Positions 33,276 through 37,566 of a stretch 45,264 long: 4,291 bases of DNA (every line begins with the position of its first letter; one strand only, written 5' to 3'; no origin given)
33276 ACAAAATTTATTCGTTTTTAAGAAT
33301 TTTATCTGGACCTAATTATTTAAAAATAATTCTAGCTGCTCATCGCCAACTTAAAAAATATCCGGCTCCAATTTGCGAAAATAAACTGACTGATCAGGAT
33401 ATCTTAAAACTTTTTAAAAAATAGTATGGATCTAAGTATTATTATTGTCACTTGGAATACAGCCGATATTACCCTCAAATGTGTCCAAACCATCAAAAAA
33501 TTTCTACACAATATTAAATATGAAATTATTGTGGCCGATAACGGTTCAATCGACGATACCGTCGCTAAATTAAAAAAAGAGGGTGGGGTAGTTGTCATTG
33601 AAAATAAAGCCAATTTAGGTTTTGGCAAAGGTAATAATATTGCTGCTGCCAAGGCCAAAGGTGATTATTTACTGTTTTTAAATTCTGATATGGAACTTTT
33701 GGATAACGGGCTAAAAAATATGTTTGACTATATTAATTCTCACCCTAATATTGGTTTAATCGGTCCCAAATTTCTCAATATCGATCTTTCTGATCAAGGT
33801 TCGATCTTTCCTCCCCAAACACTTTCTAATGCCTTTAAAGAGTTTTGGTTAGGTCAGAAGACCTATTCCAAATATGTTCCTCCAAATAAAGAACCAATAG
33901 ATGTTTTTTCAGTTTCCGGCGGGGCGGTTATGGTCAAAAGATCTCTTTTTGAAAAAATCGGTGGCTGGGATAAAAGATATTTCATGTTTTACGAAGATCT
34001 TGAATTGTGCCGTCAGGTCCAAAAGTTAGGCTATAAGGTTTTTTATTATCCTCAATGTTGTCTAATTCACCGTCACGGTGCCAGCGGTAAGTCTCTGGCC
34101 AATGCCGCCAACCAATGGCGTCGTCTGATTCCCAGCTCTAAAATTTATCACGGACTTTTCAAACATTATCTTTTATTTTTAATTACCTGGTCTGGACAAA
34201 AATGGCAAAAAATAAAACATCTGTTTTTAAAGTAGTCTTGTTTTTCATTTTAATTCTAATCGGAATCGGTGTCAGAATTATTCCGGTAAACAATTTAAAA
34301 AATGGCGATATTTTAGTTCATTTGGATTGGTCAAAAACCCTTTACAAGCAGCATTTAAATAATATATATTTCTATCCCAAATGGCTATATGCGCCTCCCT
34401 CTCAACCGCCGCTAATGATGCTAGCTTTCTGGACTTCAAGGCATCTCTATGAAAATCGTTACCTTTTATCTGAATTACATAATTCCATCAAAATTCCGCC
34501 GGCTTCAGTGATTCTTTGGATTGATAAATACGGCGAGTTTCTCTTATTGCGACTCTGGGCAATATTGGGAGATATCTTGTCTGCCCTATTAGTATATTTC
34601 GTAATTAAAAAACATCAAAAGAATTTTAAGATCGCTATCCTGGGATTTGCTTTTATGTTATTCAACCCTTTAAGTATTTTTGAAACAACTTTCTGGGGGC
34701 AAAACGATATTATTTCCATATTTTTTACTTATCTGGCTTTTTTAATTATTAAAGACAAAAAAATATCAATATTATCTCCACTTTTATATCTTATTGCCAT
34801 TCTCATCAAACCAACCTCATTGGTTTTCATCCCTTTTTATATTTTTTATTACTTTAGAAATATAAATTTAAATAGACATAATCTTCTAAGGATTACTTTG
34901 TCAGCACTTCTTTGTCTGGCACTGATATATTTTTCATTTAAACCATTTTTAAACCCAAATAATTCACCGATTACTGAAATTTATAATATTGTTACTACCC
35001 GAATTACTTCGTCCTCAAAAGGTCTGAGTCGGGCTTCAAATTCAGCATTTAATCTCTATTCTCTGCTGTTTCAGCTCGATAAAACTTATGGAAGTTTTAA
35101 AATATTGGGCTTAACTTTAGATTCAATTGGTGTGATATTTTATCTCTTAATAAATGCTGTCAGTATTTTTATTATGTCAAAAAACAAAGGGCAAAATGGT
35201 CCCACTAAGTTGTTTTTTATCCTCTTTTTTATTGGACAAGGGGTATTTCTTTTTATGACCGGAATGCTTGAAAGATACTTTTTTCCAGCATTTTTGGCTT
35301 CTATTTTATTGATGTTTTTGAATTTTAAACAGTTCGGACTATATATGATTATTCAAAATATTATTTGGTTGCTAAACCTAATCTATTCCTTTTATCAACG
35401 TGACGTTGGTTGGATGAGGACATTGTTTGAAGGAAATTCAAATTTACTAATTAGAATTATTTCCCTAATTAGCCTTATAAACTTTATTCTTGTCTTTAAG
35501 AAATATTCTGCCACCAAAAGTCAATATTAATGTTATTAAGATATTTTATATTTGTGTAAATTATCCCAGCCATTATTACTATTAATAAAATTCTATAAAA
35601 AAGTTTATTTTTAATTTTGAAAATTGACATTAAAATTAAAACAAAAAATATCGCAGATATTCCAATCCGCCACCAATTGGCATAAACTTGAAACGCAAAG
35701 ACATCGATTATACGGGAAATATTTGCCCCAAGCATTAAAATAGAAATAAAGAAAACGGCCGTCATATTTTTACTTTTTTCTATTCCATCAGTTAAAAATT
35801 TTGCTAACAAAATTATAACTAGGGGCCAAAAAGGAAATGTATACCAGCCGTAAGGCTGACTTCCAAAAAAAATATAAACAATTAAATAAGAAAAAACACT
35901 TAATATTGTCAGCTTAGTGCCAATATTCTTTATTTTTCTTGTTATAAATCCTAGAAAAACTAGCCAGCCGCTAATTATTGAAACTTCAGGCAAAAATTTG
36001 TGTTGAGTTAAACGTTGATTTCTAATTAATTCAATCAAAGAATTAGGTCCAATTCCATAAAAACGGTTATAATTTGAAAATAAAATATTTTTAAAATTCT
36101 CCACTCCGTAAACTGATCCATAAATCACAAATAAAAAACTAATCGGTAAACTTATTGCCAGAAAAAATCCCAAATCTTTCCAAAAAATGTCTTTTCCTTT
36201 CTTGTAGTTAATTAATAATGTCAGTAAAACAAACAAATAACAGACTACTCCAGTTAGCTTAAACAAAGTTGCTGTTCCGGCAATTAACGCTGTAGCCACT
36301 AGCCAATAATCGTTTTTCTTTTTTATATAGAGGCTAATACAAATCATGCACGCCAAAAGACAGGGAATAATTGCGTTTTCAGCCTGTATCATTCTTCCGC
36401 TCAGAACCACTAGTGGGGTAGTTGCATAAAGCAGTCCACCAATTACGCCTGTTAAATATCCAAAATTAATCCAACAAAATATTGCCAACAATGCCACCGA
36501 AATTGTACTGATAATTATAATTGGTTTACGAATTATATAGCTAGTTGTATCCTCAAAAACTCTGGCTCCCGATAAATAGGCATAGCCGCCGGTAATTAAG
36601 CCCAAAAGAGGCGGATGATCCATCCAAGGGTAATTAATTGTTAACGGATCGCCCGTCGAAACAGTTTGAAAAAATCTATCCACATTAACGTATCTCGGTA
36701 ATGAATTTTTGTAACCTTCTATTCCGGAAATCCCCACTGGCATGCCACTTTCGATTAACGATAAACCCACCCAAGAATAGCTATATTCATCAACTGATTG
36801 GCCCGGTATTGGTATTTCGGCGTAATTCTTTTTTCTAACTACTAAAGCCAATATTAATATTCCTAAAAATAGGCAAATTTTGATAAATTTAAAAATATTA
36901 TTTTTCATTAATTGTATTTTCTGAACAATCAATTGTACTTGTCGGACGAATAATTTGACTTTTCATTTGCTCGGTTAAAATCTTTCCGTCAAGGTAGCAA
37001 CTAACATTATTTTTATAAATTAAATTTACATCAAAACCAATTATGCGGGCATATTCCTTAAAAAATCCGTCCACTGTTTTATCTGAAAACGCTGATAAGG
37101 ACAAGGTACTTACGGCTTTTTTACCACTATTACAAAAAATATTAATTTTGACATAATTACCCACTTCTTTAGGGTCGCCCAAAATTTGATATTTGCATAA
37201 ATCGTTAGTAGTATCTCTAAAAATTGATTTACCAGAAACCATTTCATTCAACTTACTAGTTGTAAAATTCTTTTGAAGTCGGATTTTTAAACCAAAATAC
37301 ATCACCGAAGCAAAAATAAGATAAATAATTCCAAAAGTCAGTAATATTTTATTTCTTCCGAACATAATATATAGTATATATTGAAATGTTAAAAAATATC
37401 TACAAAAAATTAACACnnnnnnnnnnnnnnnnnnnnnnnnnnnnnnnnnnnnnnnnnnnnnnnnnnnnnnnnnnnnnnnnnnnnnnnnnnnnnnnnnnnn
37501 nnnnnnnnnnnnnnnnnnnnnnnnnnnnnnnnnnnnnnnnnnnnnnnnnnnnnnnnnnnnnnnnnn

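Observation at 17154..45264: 28-kb island with 13 GT-C-like membrane enzymes, 8 soluble glycosyltransferases and one flippase: a candidate ER-like extracytoplasmic glycan assembly line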

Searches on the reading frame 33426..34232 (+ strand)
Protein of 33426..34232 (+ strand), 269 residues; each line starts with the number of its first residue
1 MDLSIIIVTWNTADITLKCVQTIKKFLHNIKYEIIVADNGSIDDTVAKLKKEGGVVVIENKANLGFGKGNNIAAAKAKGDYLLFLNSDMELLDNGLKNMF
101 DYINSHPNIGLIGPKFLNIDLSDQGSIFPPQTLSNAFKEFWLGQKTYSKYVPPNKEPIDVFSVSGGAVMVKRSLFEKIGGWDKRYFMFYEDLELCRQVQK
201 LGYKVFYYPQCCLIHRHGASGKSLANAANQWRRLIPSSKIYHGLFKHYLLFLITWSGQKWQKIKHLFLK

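Call 4: search_protein_families(library=pfam, proteins=[window:33426-34232:+], max_evalue=0.01)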
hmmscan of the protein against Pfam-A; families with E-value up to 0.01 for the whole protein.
window:33426-34232:+ (269 aa): 7 families
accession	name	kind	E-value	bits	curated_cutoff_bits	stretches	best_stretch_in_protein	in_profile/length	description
PF00535.33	Glycos_transf_2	-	1.1e-23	84.4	23.3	1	4-178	1-167/168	Glycosyl transferase family 2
PF13641.12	Glyco_tranf_2_3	-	1.1e-11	45.6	27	1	3-233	3-226/230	Glycosyltransferase like family 2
PF13632.12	Glyco_trans_2_3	-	1.5e-07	31.9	27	1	158-237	67-142/198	Glycosyl transferase family group 2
PF13712.12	Glyco_tranf_2_5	-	1.1e-06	28.9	27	1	64-207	39-179/210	Glycosyltransferase like family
PF10111.15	Glyco_tranf_2_2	-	1.5e-06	28.4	27.3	1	22-200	21-201/276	Glycosyltransferase like family 2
PF13506.12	Glyco_transf_21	-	7.9e-06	25.9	21.7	1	68-233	18-171/174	Glycosyl transferase family 21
PF02709.20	Glyco_transf_7C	-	5e-05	23.3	23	1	159-210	15-67/78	N-terminal domain of galactosyltransferase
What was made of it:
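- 33426..34235 (+): GT2; homologues occur fused to a family E GT-C. Pfam GT2 E 1.1e-23 (call 4).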

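Call 63: search_protein_families(library=ncbifam, proteins=[window:33426-34232:+], max_evalue=0.0001)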
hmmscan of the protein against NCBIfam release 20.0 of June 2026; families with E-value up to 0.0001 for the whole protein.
window:33426-34232:+ (269 aa): 15 families
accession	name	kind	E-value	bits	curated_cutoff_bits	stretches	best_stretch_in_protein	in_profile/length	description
TIGR04283.1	glyco_like_mftF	equivalog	3.9e-18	65.8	182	1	3-103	1-97/221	TIGR04283 family arsenosugar biosynthesis glycosyltransferase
NF041875.1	EPS_EpsD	equivalog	2.2e-15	56.9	370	1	3-217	1-208/325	exopolysaccharide biosynthesis glycosyltransferase EpsD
TIGR03937.1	PgaC_IcaA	equivalog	3.7e-15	55.8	422.3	2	3-111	47-158/407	poly-beta-1,6-N-acetyl-D-glucosamine synthase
TIGR03965.1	mycofact_glyco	equivalog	1.4e-14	53.9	280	1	3-219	76-284/467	mycofactocin biosynthesis glycosyltransferase MftF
TIGR01556.1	rhamnosyltran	subfamily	3.4e-14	52.7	200.55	1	9-221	2-206/281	rhamnosyltransferase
NF038299.1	EPS_HpsN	equivalog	6.1e-11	41.8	425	1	3-221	3-226/317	hormogonium polysaccharide biosynthesis glycosyltransferase HpsN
NF038302.1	EPS_HpsE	equivalog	1.2e-09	37.6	300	1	1-216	1-223/307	hormogonium polysaccharide biosynthesis glycosyltransferase HpsE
NF050050.1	ProtGlycPglI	equivalog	3e-08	33.4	500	1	3-103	4-108/306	GalNAc(5)-diNAcBac-PP-undecaprenol beta-1,3-glucosyltransferase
NF047683.1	TeichurnBiosyTuaG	equivalog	1.3e-07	31.6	400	1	3-105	8-113/252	teichuronic acid biosynthesis protein TuaG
NF045692.1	OglycostaseCruG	equivalog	7.7e-07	28.4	600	0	164-214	204-254/386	2'-O-glycosyltransferase CruG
NF010496.0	PRK13915.1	equivalog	1.2e-06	27.8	262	1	3-93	33-131/307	glucosyl-3-phosphoglycerate synthase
TIGR03111.1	glyc2_xrt_Gpos1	hypoth_equivalog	2.1e-06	26.8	363.95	1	3-111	51-164/439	TIGR03111 family XrtG-associated glycosyltransferase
NF007482.0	PRK10073.1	equivalog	2.3e-06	26.9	423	1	2-93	7-100/334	glycosyltransferase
TIGR04182.1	glyco_TIGR04182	equivalog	4.8e-05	22.9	325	1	3-119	2-113/293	S-layer glycoprotein N-glycosyltransferase AglJ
TIGR04009.1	wcaE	equivalog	5.6e-05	22.5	369.2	1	1-89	1-93/248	colanic acid biosynthesis glycosyltransferase WcaE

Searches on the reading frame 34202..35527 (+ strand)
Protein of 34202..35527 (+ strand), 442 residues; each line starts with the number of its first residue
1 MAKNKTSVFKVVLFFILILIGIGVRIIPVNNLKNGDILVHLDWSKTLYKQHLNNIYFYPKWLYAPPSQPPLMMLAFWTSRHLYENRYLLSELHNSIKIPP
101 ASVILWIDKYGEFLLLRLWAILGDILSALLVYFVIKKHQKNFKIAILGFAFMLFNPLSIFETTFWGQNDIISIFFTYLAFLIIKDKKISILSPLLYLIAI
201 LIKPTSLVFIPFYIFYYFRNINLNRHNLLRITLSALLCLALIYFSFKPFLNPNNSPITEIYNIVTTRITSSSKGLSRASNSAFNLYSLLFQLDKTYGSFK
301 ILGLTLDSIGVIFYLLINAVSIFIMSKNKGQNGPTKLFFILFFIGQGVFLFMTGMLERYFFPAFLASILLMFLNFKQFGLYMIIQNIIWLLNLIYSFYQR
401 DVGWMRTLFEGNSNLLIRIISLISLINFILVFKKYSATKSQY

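Call 4: search_protein_families(library=pfam, proteins=[window:34202-35527:+], max_evalue=0.01)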
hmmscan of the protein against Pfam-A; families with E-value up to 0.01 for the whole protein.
window:34202-35527:+ (442 aa): 1 family
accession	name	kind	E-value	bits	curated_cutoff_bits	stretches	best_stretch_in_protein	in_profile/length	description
PF09594.16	GT87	-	1e-05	25.8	25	1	113-222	20-123/237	Glycosyltransferase family 87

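Call 11: search_protein_families(library=ncbifam, proteins=[window:34202-35527:+], max_evalue=0.1)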
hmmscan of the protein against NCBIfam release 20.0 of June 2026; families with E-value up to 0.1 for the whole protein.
window:34202-35527:+ (442 aa): 0 families

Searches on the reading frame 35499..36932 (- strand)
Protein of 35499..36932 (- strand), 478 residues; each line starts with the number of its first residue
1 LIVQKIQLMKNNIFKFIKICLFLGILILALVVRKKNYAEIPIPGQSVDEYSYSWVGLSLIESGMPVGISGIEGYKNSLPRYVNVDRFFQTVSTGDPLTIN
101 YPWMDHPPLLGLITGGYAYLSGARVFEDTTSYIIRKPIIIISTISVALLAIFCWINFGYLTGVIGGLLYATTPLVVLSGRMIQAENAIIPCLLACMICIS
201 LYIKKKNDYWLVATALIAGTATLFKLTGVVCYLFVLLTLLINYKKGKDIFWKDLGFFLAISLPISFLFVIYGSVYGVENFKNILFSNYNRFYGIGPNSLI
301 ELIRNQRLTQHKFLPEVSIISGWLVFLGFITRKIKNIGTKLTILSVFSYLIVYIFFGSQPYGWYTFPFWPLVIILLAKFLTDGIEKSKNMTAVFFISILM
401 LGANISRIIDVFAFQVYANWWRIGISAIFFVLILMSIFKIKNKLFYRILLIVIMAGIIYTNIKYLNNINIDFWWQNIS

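Call 5: search_protein_families(library=pfam, proteins=[window:35499-36932:-], max_evalue=0.01)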
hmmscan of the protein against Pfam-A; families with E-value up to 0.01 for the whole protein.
window:35499-36932:- (478 aa): 1 family
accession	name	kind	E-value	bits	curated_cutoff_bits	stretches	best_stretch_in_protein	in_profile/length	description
PF13231.12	PMT_2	-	2.7e-11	44.4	26.1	1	105-252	1-140/160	Dolichyl-phosphate-mannose-protein mannosyltransferase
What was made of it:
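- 35496..36932 (-): GT-C, PMT_2-type, on the opposite strand. PMT_2 44.4 bits (call 5).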

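Call 11: search_protein_families(library=ncbifam, proteins=[window:35499-36932:-], max_evalue=0.1)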
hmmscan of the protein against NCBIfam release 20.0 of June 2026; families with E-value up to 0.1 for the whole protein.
window:35499-36932:- (478 aa): 0 families

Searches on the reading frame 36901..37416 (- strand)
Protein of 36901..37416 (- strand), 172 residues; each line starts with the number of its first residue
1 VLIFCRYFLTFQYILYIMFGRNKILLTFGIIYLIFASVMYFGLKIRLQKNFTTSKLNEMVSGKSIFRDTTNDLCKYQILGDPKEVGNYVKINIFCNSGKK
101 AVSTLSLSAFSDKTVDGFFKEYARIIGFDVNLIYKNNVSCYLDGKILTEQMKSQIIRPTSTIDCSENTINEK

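Call 5: search_protein_families(library=pfam, proteins=[window:36901-37416:-], max_evalue=0.01)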
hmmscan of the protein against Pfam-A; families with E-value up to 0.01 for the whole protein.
window:36901-37416:- (172 aa): 0 families

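Call 12: search_protein_families(library=ncbifam, proteins=[window:36901-37416:-], max_evalue=0.1)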
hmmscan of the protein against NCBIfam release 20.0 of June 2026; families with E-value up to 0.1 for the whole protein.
window:36901-37416:- (172 aa): 0 families
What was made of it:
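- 36898..37416 (-): Small bitopic protein (172 aa, one N-terminal TM), function unknown, conserved. No family hit (calls 5, 12).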
